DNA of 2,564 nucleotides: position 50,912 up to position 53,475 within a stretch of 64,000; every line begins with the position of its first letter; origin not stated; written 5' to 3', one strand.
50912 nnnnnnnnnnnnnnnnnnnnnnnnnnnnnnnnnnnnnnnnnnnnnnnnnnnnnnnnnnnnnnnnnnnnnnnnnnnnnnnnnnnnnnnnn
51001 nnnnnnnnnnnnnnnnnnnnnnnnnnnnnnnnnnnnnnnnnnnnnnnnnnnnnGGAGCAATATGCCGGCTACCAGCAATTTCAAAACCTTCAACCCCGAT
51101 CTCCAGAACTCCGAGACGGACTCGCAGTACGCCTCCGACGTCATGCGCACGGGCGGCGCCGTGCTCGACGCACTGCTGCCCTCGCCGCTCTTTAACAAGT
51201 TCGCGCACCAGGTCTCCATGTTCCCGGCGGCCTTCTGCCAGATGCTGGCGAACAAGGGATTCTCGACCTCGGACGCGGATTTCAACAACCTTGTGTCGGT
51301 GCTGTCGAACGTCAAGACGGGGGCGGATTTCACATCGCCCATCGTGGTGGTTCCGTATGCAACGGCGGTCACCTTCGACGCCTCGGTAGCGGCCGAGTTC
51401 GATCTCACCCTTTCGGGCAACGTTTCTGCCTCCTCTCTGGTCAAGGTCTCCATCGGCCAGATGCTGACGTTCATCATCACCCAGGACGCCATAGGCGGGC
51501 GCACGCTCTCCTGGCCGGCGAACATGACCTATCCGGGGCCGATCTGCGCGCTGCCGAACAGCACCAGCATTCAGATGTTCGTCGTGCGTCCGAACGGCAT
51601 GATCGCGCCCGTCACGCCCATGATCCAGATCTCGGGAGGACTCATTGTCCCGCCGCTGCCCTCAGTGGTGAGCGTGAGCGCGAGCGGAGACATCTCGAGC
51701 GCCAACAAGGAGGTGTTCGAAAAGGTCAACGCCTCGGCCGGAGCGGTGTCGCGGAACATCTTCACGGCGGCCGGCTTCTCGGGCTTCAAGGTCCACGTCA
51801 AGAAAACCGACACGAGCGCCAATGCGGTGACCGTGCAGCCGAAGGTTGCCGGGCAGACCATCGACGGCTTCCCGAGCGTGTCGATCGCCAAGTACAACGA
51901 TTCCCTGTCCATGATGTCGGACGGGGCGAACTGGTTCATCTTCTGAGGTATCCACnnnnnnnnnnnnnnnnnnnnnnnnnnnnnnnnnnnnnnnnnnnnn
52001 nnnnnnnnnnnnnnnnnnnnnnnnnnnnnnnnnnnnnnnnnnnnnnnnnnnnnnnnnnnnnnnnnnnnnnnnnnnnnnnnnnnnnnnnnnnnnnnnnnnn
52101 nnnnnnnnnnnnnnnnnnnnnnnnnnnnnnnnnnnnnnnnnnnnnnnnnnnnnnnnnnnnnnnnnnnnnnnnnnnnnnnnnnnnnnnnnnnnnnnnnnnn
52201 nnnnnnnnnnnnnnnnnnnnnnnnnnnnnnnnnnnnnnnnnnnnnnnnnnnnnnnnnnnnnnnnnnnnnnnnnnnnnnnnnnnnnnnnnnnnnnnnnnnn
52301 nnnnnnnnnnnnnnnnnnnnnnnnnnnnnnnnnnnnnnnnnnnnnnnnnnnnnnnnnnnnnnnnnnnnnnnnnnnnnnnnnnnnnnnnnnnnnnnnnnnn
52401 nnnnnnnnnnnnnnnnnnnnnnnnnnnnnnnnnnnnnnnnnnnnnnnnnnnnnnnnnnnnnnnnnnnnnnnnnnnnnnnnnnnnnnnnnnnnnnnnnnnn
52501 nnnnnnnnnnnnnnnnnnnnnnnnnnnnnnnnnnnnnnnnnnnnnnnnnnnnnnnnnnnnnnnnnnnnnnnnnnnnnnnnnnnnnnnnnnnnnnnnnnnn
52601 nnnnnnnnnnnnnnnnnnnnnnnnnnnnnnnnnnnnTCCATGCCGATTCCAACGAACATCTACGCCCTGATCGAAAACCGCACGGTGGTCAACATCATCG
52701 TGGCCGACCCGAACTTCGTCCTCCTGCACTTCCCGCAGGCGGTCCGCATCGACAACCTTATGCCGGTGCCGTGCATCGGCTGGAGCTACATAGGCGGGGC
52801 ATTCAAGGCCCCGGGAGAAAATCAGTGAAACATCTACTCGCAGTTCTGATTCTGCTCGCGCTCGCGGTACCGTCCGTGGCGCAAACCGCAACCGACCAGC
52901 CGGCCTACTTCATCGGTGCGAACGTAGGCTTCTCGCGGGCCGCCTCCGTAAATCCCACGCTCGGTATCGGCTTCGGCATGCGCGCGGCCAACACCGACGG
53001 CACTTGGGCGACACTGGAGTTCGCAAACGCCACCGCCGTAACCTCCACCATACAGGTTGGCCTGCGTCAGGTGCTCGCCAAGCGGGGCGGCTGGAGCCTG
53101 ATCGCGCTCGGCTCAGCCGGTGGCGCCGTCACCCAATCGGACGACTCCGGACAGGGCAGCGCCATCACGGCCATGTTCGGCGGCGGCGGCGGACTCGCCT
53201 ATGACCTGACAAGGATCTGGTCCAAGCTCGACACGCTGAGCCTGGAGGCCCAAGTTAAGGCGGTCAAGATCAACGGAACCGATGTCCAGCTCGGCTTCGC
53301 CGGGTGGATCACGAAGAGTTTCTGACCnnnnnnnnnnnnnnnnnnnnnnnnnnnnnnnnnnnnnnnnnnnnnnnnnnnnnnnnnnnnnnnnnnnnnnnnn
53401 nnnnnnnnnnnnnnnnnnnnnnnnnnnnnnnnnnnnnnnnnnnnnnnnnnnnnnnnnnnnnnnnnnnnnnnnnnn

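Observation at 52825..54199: Beta-barrel OMP and membrane-anchored coiled-coil protein directly upstream of holin-endolysin: Lom-like conversion gene or non-canonical spanin pair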

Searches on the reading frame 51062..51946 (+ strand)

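Call 3: search_protein_families(library=pfam, proteins=[window:51062-51946:+], max_evalue=1)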
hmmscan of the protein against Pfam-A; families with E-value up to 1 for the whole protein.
window:51062-51946:+ (294 aa): 1 family
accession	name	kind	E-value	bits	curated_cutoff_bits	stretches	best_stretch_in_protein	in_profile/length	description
PF22093.1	Cwp8_D2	-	0.15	12.9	27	0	217-259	8-53/79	Cell wall binding protein Cwp8 domain 2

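Call 4: search_protein_families(library=phrogs, proteins=[window:51062-51946:+], max_evalue=1)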
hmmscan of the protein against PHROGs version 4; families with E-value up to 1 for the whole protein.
window:51062-51946:+ (294 aa): 4 families
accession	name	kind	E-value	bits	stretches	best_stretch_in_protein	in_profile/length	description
phrog_19200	-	head and packaging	0.0059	16.9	1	69-164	145-240/268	virion structural protein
phrog_37034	-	unknown function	0.0072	17.2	1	248-293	127-170/171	-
phrog_34656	-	unknown function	0.045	14.6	1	123-157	126-160/200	-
phrog_13257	-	head and packaging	0.082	13.1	0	56-75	158-177/405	head maturation protease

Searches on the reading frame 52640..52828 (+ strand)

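Call 3: search_protein_families(library=pfam, proteins=[window:52640-52828:+], max_evalue=1)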
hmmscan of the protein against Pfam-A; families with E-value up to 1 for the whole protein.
window:52640-52828:+ (62 aa): 0 families

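Call 4: search_protein_families(library=phrogs, proteins=[window:52640-52828:+], max_evalue=1)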
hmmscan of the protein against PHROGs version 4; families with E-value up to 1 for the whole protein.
window:52640-52828:+ (62 aa): 3 families
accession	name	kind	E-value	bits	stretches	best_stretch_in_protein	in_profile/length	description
phrog_14370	-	unknown function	7.6e-06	26.9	1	6-60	3-59/63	-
phrog_18617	-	unknown function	0.00038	21.2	1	7-31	5-31/75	-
phrog_22737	-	unknown function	0.013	16.5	1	8-58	3-49/83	-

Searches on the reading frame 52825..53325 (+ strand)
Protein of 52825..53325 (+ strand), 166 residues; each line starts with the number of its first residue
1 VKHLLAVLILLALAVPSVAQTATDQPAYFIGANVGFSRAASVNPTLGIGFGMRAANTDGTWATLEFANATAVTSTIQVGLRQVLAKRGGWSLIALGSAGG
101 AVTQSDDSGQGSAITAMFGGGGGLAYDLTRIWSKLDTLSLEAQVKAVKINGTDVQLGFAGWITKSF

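Call 3: search_protein_families(library=pfam, proteins=[window:52825-53325:+], max_evalue=1)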
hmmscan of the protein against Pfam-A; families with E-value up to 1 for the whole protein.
window:52825-53325:+ (166 aa): 1 family
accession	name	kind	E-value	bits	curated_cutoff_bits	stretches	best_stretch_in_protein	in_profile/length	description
PF13505.12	OMP_b-brl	-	0.074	13.7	28.7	0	24-149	18-155/175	Outer membrane protein beta-barrel domain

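Call 4: search_protein_families(library=phrogs, proteins=[window:52825-53325:+], max_evalue=1)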
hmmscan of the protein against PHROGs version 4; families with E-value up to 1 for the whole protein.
window:52825-53325:+ (166 aa): 0 families

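Call 9: find_homologous_proteins(query=window:52825-53325:+, max_evalue=0.001)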
Query window:52825-53325:+ (166 aa): 4 proteins with E <= 0.001 among 738 candidates.
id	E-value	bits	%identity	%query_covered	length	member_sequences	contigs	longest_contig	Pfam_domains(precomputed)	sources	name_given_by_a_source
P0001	2.1e-98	345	100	100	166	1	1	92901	-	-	-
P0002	6.3e-49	184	53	100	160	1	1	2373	-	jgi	jgi:hypothetical protein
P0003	4.1e-46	175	60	100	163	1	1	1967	-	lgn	-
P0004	6.0e-34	135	49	100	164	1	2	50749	-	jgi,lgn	jgi:hypothetical protein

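Call 11: find_encoding_contigs(protein=P0004, flank=6000, max_places=3)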
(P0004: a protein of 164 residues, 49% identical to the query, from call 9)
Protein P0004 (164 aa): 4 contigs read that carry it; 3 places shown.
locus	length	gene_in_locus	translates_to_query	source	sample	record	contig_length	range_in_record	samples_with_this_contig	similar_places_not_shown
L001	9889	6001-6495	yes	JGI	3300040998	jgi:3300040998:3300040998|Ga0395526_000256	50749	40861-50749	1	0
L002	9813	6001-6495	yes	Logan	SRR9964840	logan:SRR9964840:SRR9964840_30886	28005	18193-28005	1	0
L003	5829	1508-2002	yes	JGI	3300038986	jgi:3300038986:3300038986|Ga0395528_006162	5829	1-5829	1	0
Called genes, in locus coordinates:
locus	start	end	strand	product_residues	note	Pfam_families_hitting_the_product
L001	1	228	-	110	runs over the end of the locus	-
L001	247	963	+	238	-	PF09343:DUF2460 (faint)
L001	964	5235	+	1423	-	-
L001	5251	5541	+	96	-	-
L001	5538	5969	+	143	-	-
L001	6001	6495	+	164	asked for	-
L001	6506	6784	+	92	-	-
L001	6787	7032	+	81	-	-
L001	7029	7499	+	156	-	PF00959:Phage_lysozyme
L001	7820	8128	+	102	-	-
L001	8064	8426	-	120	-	-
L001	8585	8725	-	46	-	-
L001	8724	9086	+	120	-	-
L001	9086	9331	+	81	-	-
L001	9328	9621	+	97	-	-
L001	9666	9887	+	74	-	?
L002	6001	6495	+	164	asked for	-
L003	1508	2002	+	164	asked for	-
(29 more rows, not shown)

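Call 15: find_encoding_contigs(protein=P0002, flank=6000, max_places=2)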
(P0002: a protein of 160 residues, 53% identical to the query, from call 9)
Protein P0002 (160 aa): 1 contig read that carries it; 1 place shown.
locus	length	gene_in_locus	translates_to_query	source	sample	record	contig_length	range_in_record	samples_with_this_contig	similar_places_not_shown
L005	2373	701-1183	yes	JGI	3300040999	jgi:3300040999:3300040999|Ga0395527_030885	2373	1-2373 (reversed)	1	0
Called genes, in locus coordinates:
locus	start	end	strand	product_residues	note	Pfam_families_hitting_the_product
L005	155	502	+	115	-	-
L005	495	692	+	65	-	-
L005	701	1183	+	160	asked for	-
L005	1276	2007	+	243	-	-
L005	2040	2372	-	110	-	?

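Call 16: find_encoding_contigs(protein=P0003, flank=6000, max_places=2)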
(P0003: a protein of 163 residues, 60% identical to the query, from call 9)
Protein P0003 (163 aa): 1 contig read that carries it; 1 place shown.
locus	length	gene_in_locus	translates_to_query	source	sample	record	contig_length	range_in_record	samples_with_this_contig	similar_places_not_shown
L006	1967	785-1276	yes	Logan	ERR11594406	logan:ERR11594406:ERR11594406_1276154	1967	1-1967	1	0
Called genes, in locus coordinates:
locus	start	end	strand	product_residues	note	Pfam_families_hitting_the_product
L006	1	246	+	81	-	?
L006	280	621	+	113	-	-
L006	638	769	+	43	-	-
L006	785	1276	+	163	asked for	-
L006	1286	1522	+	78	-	-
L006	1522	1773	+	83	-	-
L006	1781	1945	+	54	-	-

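Call 24: find_related_loci(query=A1, collection=viral_contigs, flank=5000)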
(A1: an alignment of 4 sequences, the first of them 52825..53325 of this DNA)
Query A1 (166 aa) in viral_contigs; peptide patterns used: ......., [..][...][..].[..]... (x = any residue, [..] = any of these).
64 stretches matched a pattern, but none encodes a relative of the query by tblastn (E <= 1e-3).

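Call 38: predict_structure(alignment_id=A1)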
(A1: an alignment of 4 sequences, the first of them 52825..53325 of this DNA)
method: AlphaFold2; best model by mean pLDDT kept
length: 166 residues; sequences in the alignment: 4
mean_pLDDT: 38.8   pTM: 0.29
mean pLDDT of the five models: 38.8, 36.9, 33.6, 31.7, 30.3
residues with pLDDT >= 90: 0; 70-90: 1; 50-70: 16; < 50: 149
segments of 3 or more residues with pLDDT < 50: 16-72, 74-82, 84-87, 89-166
pLDDT, mean of each block of 10 residues (from residue 1): 62 46 27 27 28 35 44 47 44 42 45 36 36 37 33 34 37
secondary structure, 60 per line:
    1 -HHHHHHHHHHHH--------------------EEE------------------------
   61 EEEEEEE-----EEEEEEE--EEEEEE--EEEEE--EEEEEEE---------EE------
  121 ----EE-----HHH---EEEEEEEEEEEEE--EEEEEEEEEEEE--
elements in order: H2-13 E34-36 E61-67 E73-79 E82-87 E90-94 E97-103 E138-150 E153-164

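Call 39: search_protein_representatives(alignment_id=A1)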
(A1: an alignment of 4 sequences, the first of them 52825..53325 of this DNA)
Query: 4 sequences, 160 profile positions. Proteins with E-value up to 0.001 (for the whole library): 73; up to 1e-10: 19; up to 1e-30: 3. The best 73 are listed.
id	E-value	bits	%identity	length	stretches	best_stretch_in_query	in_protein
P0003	2.3e-77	274.6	-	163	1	1-160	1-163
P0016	4.2e-53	195.8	-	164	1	1-160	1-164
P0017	1.2e-31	126.1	-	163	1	4-160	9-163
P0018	3.5e-28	114.8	-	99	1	70-160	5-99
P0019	2.2e-26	108.9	-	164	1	1-151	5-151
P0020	2.3e-23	99.1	-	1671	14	98-130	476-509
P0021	5.8e-23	97.8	-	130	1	1-89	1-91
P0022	3.2e-19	85.6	-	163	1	2-152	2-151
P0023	1.6e-18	83.4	-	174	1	1-160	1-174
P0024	8.6e-15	71.3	-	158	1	6-148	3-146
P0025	1.6e-14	70.3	-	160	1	1-160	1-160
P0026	4.7e-14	68.9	-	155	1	1-160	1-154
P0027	1.6e-13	67.1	-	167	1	1-148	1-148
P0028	4.5e-13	65.7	-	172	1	2-150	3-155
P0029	1.4e-12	64.0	-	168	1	1-142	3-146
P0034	2.4e-10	56.8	-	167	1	12-160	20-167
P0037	1.1e-09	54.6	-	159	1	1-160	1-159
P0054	7.1e-07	45.5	-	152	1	9-156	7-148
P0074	1.5e-04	37.9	-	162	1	8-160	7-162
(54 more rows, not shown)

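Call 41: search_protein_families(library=pfam, alignment_id=A3, max_evalue=0.01)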
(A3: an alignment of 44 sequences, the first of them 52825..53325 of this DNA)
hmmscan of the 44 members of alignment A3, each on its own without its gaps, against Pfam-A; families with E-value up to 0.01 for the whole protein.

A. member 1, window:52825-53325:+ (166 aa): 0 families

B. families by the number of members that match (of 44 scanned): 1 family
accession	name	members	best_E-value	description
PF21827.1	New_glue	1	0.00053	New glue protein family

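Call 42: search_solved_structures(query=A3, max_evalue=10)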
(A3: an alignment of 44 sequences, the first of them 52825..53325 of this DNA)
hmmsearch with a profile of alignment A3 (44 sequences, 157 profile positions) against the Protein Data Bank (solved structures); distinct sequences matched with E-value up to 10: 1.
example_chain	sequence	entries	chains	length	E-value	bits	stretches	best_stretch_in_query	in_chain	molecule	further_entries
3nb3_A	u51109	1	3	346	0.49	13.4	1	1-44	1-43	Outer membrane protein A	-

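Call 49: search_protein_families(library=pfam, proteins=[L005:152-502:+, L001:6506-6784:+], max_evalue=0.1)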
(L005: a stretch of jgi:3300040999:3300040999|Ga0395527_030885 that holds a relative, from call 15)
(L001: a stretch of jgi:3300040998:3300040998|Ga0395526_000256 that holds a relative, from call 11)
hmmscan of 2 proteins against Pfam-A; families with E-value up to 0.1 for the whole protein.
L005:152-502:+ (116 aa): 0 families

L001:6506-6784:+ (92 aa): 0 families

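Call 55: search_protein_families(library=ncbifam, proteins=[window:52825-53325:+], max_evalue=0.1)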
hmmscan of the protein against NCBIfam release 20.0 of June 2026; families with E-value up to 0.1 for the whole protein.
window:52825-53325:+ (166 aa): 1 family
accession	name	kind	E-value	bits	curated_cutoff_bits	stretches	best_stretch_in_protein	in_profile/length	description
NF009467.0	PRK12826.1-3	subfamily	0.021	14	269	1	55-119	111-176/274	SDR family mycofactocin-dependent oxidoreductase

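Call 61: find_homologous_proteins(query=A3, max_evalue=0.00001)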
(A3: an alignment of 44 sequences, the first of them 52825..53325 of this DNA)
Query A3 (44 sequences) (166 aa, profile of the alignment): 6 proteins with E <= 0.00001 among 8000 candidates.
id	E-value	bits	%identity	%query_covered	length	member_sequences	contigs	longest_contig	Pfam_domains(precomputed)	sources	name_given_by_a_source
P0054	2.9e-47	178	25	81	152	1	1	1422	-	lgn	-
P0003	1.7e-44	169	60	100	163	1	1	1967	-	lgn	-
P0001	2.5e-44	169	100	100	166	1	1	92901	-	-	-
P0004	1.3e-43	166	49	100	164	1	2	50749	-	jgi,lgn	jgi:hypothetical protein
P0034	4.5e-40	155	26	85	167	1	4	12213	-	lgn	-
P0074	2.1e-39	153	29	66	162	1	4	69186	-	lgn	-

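Call 62: find_encoding_contigs(protein=P0074, flank=5000, max_places=2)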
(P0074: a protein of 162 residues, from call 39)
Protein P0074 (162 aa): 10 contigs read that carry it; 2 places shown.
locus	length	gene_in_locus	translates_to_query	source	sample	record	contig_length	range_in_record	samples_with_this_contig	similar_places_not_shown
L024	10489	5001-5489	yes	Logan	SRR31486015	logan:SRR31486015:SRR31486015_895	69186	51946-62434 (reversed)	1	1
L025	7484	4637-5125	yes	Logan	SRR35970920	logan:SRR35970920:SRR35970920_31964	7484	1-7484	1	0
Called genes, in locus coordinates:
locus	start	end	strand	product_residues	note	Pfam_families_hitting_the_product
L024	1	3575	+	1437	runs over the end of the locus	-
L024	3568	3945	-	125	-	-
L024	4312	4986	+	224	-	-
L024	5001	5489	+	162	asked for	-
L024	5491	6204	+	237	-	PF01442:Apolipoprotein (weak)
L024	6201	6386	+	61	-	-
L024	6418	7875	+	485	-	PF13290:CHB_HEX_C_1 (weak), PF13287:Fn3_assoc (faint)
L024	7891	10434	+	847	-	PF22352:K319L-like_PKD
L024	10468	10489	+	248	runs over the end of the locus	-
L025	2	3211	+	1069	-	?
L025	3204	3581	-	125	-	-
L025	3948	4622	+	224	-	-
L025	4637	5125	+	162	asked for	-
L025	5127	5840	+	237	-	PF01442:Apolipoprotein (weak)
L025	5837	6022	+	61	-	-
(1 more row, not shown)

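Call 63: find_encoding_contigs(protein=P0034, flank=5000, max_places=2)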
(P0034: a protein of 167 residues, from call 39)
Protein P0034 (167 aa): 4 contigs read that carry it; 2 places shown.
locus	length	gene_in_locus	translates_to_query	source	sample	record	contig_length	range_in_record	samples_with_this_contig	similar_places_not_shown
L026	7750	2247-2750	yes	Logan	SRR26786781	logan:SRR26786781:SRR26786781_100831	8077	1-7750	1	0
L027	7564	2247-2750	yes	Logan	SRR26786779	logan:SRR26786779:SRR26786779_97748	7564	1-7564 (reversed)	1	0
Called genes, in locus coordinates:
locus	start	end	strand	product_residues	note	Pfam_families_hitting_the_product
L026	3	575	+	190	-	?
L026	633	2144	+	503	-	-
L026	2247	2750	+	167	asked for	-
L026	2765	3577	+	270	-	PF24163:HCP (weak)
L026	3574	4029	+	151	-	-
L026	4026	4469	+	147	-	-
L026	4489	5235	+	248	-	-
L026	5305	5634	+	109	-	-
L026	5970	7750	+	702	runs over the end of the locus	?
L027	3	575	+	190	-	?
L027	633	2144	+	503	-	-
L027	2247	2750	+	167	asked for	-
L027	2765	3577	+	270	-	PF24163:HCP (weak)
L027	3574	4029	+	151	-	-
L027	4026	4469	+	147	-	-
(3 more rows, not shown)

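Call 83: fold_search(model_id=the predicted structure, library=pdb)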
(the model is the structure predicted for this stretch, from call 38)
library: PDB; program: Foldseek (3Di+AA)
matches with E <= 10: 329; with E <= 0.001: 0
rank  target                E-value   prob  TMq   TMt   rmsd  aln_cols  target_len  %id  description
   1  4d1g_B                5.7e-01  0.08  0.15  0.19  13.4       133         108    9  Crystal structure of the fiber head domain of the Atadenovirus snake adenovirus 1, native, second P212121 crystal form (released 2014-12-17)
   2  9u7y_FE               6.3e-01  0.06  0.15  0.09  19.4       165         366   10  Structure of the tip region of the intial complex in bacterial flagellar filament assembly at 3.68 angstroms resoluti (released 2026-04-01)
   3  2o3o_G                9.2e-01  0.08  0.18  0.13  17.5       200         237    8  Crystal Structure of the sensor histidine kinase regulator YycI from Bacillus subtitlis (released 2007-04-10)
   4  4d0v_C                1.1e+00  0.06  0.15  0.20  13.5       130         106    9  Crystal structure of the fiber head domain of the Atadenovirus snake adenovirus 1, native, I213 crystal form (released 2014-12-17)
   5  7z1q                  1.1e+00  0.08  0.15  0.14  16.9       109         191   10  X-ray crystal structure of SLPYL1-E151D mutant with NIO molecules (released 2022-07-13)
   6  4d0u_C                1.1e+00  0.06  0.15  0.20  13.4       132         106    8  Crystal structure of the fiber head domain of the Atadenovirus snake adenovirus 1, selenomethionine-derivative (released 2014-12-17)
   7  4d1g_C                1.1e+00  0.06  0.15  0.20  13.6       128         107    9  Crystal structure of the fiber head domain of the Atadenovirus snake adenovirus 1, native, second P212121 crystal form (released 2014-12-17)
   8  5ur5                  1.1e+00  0.06  0.15  0.14  17.2       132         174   12  PYR1 bound to the rationally designed agonist 4m (released 2017-11-29)
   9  5mob                  1.3e+00  0.06  0.15  0.14  17.6       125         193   14  ABA RECEPTOR FROM TOMATO, SlPYL1 (released 2017-08-02)
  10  8sak_B                1.3e+00  0.03  0.13  0.03  19.5       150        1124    7  BtCoV-422 in complex with neutralizing antibody JC57-11 (released 2023-10-04)
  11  5yqj_C                1.4e+00  0.10  0.16  0.15  16.7       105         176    8  Crystal structure of the first StARkin domain of Lam4 (released 2018-01-31)
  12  1hw7                  1.5e+00  0.09  0.18  0.14  11.0       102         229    9  HSP33, HEAT SHOCK PROTEIN WITH REDOX-REGULATED CHAPERONE ACTIVITY (released 2001-05-16)
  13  5jsj_A                1.5e+00  0.05  0.14  0.12  15.0       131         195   10  Crystal structure of Spindlin1 bound to compound EML631 (released 2017-05-24)
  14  3vsf_A                1.5e+00  0.04  0.11  0.06  14.1       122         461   13  Crystal structure of 1,3Gal43A, an exo-beta-1,3-Galactanase from Clostridium thermocellum (released 2012-12-05)
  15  6rw8_A                1.6e+00  0.08  0.19  0.02  11.6       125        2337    4  Cryo-EM structure of Xenorhabdus nematophila XptA1 (released 2019-10-23)
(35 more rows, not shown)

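Call 86: find_related_loci(query=A4, collection=viral_contigs, flank=4000)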
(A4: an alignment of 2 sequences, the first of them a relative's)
Query A4 (237 aa) in viral_contigs; peptide patterns used: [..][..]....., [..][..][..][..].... (x = any residue, [..] = any of these).
173 stretches matched a pattern, but none encodes a relative of the query by tblastn (E <= 1e-3).

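Call 87: find_related_loci(query=A1, collection=metagenome_contigs, flank=5000)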
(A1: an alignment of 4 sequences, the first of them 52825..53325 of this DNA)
Query A1 (166 aa) in metagenome_contigs; peptide patterns used: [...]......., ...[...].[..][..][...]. (x = any residue, [..] = any of these).
522 stretches matched a pattern, but none encodes a relative of the query by tblastn (E <= 1e-3).

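Call 88: find_related_loci(query=A1, collection=genome_contigs, flank=5000)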
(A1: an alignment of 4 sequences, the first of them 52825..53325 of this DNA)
Query A1 (166 aa) in genome_contigs; peptide patterns used: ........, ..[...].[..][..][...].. (x = any residue, [..] = any of these).
77 stretches matched a pattern, but none encodes a relative of the query by tblastn (E <= 1e-3).

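Call 94: search_protein_families(library=phrogs, proteins=[L024:5491-6204:+, L005:1276-2007:+], max_evalue=0.1)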
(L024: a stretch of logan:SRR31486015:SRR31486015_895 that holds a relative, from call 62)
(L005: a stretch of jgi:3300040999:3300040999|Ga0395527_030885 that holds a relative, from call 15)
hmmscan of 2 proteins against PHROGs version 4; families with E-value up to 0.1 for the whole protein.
L024:5491-6204:+ (237 aa): 0 families

L005:1276-2007:+ (243 aa): 4 families
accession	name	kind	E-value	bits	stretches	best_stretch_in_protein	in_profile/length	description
phrog_1863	-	unknown function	0.019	15.9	0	36-63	36-63/97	-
phrog_739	-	lysis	0.027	15.7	0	16-60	11-57/122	Rz-like spanin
phrog_937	-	other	0.073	14.4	0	85-135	41-90/115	hemolysin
phrog_25195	-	unknown function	0.093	13.1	0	69-152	129-212/231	-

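Call 97: search_dna_similar(query=window:52825-53325:+, collection=phages, mode=protein, max_evalue=0.01, max_rows=10)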
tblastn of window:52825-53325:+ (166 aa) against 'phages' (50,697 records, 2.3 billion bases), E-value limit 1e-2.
No match.

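Call 111: find_encoding_contigs(protein=P0054, flank=3000, max_places=3)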
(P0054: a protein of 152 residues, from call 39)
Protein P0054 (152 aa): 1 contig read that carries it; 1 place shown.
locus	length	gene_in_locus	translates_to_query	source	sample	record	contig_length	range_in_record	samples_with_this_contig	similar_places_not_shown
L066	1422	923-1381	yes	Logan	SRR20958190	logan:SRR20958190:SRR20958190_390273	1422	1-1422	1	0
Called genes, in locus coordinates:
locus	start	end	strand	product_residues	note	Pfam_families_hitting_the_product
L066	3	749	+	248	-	?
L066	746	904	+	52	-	-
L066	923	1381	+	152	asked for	-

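Call 115: find_related_loci(query=P0025, collection=viral_contigs, flank=4000)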
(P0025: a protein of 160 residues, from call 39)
Query P0025 (160 aa) in viral_contigs; peptide patterns used: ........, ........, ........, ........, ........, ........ (x = any residue, [..] = any of these).
5 stretches matched a pattern, but none encodes a relative of the query by tblastn (E <= 1e-3).

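Call 116: find_related_loci(query=P0017, collection=viral_contigs, flank=4000)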
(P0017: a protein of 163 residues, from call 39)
Query P0017 (163 aa) in viral_contigs; peptide patterns used: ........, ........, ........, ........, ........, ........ (x = any residue, [..] = any of these).
33 stretches matched a pattern, but none encodes a relative of the query by tblastn (E <= 1e-3).

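Call 117: find_related_loci(query=P0037, collection=viral_contigs, flank=4000)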
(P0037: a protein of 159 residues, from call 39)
Query P0037 (159 aa) in viral_contigs; peptide patterns used: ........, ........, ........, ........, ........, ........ (x = any residue, [..] = any of these).
9 stretches matched a pattern, but none encodes a relative of the query by tblastn (E <= 1e-3).
